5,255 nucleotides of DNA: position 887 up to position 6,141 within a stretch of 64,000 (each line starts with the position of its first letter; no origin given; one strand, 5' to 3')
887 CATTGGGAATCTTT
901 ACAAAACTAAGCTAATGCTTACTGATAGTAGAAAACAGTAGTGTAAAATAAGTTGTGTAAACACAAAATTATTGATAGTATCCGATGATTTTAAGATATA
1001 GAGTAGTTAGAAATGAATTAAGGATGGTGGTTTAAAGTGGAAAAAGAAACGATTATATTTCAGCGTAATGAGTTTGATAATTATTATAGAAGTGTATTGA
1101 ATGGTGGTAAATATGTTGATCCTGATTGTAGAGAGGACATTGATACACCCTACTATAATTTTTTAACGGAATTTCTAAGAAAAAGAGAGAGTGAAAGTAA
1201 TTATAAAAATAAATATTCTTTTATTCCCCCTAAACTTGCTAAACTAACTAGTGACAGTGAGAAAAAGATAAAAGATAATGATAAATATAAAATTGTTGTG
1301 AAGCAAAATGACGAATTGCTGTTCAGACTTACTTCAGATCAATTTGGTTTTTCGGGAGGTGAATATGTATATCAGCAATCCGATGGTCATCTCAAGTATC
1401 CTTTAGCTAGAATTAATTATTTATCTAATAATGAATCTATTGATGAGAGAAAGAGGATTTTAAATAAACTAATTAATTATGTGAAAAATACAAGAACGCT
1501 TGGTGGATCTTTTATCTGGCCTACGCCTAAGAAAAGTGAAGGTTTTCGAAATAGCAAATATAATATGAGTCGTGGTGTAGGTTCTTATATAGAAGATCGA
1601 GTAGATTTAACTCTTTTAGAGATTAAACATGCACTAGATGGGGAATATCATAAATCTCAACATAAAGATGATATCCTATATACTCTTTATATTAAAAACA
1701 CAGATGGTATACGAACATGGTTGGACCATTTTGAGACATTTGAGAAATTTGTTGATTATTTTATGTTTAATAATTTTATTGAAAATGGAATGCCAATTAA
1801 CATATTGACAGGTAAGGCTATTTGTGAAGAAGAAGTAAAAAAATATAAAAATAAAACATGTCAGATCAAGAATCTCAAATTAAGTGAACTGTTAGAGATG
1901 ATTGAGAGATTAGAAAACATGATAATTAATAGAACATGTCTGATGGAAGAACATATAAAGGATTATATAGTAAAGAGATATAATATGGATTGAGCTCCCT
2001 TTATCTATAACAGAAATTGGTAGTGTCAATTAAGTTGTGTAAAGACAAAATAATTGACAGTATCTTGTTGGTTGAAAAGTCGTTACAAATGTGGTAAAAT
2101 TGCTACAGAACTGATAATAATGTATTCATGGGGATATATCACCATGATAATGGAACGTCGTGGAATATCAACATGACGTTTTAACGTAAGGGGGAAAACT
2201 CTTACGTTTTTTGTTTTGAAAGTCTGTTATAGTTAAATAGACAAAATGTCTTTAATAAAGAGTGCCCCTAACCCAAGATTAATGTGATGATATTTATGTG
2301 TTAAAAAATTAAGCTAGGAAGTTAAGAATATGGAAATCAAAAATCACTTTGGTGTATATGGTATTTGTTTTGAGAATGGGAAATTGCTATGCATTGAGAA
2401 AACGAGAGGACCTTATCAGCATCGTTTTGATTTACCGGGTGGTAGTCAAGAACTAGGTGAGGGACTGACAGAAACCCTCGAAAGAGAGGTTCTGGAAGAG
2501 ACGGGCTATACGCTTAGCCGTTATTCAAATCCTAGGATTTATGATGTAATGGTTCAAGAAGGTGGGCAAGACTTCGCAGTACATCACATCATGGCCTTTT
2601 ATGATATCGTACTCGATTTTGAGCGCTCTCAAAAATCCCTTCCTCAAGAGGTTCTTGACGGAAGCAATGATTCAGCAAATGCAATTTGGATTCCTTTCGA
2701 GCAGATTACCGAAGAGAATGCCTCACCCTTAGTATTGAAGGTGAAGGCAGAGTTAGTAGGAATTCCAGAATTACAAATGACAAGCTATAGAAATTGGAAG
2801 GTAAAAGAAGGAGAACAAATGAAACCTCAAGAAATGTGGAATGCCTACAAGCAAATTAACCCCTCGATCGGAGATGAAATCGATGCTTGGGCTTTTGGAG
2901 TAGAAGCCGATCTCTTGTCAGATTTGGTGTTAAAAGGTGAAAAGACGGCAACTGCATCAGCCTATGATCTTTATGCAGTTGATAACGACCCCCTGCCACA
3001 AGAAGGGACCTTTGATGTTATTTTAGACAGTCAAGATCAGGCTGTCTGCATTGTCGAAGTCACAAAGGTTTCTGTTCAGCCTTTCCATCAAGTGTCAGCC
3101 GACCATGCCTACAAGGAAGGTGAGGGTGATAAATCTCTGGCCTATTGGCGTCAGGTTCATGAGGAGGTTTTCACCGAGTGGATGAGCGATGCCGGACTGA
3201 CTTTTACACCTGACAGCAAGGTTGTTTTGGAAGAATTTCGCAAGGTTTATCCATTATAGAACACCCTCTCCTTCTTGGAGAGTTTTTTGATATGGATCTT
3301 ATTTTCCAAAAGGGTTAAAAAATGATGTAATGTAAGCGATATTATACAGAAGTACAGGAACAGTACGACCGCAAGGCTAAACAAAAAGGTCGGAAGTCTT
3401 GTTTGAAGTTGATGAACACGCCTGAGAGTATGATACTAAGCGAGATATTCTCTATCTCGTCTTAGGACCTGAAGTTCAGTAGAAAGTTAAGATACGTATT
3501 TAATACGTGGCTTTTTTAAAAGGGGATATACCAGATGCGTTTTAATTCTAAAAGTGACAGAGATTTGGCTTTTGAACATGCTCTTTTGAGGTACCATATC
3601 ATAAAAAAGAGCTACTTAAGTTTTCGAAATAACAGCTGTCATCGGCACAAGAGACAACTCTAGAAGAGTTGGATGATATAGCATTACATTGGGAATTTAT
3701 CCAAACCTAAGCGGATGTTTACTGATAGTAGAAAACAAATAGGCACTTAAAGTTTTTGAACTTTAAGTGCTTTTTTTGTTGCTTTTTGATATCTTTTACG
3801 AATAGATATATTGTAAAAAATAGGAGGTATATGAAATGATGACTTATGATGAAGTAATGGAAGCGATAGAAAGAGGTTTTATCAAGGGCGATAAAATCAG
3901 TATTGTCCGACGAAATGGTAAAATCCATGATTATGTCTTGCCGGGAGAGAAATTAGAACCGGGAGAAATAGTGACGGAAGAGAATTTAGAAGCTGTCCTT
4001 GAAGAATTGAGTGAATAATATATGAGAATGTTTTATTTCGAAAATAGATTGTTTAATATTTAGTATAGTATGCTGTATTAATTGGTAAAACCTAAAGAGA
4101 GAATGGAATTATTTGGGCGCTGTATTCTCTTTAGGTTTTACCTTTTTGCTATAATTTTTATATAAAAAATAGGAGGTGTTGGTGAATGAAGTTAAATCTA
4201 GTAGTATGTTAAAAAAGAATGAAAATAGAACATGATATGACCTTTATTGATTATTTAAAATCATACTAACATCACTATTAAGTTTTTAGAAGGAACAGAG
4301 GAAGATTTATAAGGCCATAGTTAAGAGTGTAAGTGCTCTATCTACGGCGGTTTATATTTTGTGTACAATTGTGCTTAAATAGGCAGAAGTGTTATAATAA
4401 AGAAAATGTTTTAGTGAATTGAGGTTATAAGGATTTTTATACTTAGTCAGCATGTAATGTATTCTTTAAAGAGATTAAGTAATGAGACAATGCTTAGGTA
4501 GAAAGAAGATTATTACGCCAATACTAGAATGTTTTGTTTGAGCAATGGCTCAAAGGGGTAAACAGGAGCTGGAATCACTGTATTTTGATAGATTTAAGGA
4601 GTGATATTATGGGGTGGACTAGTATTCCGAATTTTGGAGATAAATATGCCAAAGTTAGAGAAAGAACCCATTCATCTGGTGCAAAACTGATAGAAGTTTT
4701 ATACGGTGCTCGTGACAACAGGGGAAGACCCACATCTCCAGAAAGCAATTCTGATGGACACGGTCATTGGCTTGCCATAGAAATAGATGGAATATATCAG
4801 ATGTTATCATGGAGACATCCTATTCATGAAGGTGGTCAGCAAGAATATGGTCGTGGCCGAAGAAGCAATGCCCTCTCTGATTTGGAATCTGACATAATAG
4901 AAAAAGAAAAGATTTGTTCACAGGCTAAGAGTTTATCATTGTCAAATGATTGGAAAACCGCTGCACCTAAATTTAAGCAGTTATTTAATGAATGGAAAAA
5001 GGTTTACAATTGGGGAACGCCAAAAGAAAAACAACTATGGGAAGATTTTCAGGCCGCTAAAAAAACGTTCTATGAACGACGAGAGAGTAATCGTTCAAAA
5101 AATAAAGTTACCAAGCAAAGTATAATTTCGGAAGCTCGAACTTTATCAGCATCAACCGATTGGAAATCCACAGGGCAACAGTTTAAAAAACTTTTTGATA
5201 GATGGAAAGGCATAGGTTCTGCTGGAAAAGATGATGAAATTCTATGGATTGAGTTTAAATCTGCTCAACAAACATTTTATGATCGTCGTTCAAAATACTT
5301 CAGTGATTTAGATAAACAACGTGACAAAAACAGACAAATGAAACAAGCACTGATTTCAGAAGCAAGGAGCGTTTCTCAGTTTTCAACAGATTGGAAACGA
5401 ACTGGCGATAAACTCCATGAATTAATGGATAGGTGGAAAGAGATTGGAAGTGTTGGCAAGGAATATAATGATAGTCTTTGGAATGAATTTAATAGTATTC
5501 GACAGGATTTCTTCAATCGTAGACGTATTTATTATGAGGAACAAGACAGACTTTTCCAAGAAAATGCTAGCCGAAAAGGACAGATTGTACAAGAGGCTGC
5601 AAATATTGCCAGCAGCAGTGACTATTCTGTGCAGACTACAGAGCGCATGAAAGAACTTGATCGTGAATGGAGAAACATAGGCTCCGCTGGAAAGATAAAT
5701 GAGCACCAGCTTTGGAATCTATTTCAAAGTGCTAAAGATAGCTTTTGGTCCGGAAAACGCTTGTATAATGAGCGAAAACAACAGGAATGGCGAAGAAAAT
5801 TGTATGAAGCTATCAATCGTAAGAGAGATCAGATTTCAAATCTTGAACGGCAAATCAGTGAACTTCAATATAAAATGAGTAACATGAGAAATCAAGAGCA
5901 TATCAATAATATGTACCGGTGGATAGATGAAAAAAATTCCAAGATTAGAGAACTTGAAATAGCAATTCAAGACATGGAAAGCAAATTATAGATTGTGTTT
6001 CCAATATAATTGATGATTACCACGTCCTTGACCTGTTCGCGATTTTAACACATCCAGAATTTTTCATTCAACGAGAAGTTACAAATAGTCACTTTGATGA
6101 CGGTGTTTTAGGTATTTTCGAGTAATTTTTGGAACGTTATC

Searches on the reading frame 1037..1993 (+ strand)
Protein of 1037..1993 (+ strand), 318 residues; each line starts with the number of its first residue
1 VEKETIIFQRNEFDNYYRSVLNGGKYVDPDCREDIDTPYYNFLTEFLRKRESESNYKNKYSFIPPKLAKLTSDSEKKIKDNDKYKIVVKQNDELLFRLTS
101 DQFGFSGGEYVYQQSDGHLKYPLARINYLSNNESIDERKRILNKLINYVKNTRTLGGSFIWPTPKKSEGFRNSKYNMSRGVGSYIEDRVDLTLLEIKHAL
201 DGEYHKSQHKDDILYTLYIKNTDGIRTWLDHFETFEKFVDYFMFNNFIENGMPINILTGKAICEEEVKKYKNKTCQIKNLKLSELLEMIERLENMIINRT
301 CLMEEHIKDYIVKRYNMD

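Call 7: search_protein_families(library=pfam, proteins=[window:1037-1993:+], max_evalue=0.1)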
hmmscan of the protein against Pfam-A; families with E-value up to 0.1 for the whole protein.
window:1037-1993:+ (318 aa): 1 family
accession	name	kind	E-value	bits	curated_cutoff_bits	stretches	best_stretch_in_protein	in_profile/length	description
PF22507.2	DUF6994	-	7.6e-14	52.4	27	1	143-259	90-192/226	Family of unknown function (DUF6994)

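Call 13: find_encoding_contigs(protein=window:1037-1993:+, flank=10000, max_places=8)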
Protein window:1037-1993:+ (318 aa): 23 contigs read that carry it; 5 places shown.
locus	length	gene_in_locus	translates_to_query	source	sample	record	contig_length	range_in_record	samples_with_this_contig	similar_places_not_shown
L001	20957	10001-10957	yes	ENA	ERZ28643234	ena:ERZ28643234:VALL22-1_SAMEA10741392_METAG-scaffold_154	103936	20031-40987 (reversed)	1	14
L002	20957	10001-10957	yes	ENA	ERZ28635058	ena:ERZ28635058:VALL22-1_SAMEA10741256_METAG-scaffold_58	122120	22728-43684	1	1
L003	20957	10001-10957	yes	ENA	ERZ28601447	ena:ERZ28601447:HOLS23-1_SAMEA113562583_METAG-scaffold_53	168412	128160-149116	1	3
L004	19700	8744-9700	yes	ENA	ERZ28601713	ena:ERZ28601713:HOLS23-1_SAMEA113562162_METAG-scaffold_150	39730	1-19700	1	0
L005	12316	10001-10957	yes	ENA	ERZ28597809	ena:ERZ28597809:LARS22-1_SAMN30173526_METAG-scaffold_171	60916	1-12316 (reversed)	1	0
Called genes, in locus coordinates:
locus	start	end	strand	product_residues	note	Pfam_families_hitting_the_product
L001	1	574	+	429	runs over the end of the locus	PF07728:AAA_5 (weak), PF28529:McrB_lid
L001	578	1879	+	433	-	PF10117:McrBC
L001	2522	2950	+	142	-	PF00436:SSB, PF22657:SSB_1 (weak)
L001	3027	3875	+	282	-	PF12684:DUF3799, PF12705:PDDEXK_1 (weak)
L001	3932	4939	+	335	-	PF04404:ERF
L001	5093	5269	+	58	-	-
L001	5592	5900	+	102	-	-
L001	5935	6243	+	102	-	-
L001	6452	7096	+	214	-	PF04002:RadC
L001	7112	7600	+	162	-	-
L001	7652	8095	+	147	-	PF00583:Acetyltransf_1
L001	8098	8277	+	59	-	-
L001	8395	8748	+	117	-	-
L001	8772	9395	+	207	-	-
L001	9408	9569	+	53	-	-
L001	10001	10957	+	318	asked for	PF22507:DUF6994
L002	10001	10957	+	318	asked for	PF22507:DUF6994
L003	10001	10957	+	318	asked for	PF22507:DUF6994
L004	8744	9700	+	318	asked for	PF22507:DUF6994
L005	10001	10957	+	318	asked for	PF22507:DUF6994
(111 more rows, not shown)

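Call 42: search_protein_families(library=padloc, proteins=[window:1037-1993:+], max_evalue=0.01)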
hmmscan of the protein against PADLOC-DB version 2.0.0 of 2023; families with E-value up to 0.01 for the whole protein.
window:1037-1993:+ (318 aa): 0 families

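Call 43: search_protein_families(library=phrogs, proteins=[window:1037-1993:+], max_evalue=0.01)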
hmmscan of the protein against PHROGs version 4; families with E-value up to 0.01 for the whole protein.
window:1037-1993:+ (318 aa): 0 families

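Call 59: search_protein_families(library=ncbifam, proteins=[window:1037-1993:+], max_evalue=0.001)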
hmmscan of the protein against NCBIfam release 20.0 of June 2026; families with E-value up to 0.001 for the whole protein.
window:1037-1993:+ (318 aa): 0 families

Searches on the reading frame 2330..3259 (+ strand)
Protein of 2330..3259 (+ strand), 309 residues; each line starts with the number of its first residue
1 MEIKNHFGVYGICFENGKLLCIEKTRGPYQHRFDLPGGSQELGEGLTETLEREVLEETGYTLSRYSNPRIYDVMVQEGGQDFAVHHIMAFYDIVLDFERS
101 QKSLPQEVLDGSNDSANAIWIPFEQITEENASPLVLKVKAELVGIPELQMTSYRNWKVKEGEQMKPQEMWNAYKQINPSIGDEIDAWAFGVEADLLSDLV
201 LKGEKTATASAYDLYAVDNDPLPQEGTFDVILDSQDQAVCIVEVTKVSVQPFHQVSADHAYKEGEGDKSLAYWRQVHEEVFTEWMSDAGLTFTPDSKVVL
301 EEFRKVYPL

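Call 7: search_protein_families(library=pfam, proteins=[window:2330-3259:+], max_evalue=0.1)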
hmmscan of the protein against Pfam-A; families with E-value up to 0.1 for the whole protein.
window:2330-3259:+ (309 aa): 2 families
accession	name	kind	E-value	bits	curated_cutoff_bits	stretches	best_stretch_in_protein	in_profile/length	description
PF04266.20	ASCH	-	5.6e-27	94.9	21.2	1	187-307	1-103/103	ASCH domain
PF00293.34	NUDIX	-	1.3e-10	41.9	21.1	1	7-130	6-122/134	NUDIX domain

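Call 42: search_protein_families(library=padloc, proteins=[window:2330-3259:+], max_evalue=0.01)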
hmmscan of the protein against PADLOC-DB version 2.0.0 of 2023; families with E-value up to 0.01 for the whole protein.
window:2330-3259:+ (309 aa): 1 family
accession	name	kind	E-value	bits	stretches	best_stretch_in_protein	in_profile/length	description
PDLC04899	PDC-S07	-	3.9e-06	24.6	1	9-63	10-65/135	-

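Call 43: search_protein_families(library=phrogs, proteins=[window:2330-3259:+], max_evalue=0.01)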
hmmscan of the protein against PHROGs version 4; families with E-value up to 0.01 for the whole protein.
window:2330-3259:+ (309 aa): 2 families
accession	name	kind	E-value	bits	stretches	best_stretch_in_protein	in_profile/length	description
phrog_1198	-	other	1.6e-17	65.1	1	7-165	39-186/253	MutT/NUDIX hydrolase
phrog_1185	-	other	0.0059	17.1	0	30-64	178-212/301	nudix hydrolase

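Call 59: search_protein_families(library=ncbifam, proteins=[window:2330-3259:+], max_evalue=0.001)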
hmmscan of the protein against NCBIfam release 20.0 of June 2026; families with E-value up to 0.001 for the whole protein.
window:2330-3259:+ (309 aa): 1 family
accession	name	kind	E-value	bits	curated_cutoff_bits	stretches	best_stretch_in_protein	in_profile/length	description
TIGR02705.1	nudix_YtkD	equivalog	6.4e-05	22.6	154.4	1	9-73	27-87/156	RNA deprotection pyrophosphohydrolase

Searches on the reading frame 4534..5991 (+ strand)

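Call 7: search_protein_families(library=pfam, proteins=[window:4534-5991:+], max_evalue=0.1)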
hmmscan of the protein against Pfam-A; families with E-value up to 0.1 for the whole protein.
window:4534-5991:+ (485 aa): 3 families
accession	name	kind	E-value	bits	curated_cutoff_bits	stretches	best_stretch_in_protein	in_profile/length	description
PF03993.17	DUF349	-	3.8e-62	207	23.9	4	237-310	2-75/75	Domain of Unknown Function (DUF349)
PF06428.16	Sec2p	-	0.032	14.7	28.5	1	414-457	46-89/92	GDP/GTP exchange factor Sec2p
PF23005.1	DUF7032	-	0.053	13.8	27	0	266-319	4-60/115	Domain of unknown function (DUF7032)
